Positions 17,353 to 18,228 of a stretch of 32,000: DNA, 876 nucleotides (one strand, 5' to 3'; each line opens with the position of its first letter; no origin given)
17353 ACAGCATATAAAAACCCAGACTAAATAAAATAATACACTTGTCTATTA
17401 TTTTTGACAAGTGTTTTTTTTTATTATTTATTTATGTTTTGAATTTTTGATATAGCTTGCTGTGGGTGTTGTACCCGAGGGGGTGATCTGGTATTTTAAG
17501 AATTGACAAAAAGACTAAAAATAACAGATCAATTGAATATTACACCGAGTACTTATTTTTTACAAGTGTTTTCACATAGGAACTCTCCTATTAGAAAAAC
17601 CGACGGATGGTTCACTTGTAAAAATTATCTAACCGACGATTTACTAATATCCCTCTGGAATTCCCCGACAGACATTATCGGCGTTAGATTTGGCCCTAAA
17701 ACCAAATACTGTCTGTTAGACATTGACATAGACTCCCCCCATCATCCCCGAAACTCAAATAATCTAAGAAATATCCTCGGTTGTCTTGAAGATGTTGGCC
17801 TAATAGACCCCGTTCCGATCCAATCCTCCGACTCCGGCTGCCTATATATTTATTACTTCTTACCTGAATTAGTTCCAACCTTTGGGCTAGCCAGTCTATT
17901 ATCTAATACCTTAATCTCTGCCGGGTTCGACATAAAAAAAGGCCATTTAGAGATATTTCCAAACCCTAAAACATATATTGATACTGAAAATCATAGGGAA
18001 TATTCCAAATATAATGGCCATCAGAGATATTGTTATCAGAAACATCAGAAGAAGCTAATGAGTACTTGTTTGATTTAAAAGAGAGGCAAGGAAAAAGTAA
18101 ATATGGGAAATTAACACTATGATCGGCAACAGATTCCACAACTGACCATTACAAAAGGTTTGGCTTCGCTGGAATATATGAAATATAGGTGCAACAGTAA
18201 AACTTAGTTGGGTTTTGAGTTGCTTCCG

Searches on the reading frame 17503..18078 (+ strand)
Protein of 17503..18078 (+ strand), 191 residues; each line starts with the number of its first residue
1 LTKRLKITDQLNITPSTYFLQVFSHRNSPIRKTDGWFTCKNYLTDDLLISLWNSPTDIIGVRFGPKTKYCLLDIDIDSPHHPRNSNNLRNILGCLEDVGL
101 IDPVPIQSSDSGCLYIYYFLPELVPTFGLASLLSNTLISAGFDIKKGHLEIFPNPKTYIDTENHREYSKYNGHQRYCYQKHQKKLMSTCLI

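Call 28: search_protein_families(library=pfam, proteins=[window:17503-18078:+], max_evalue=0.01)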
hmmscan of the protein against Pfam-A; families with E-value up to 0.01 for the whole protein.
window:17503-18078:+ (191 aa): 0 families

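Call 71: search_protein_families(library=phrogs, proteins=[window:17503-18078:+], max_evalue=0.01)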
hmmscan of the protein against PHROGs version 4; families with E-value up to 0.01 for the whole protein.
window:17503-18078:+ (191 aa): 0 families
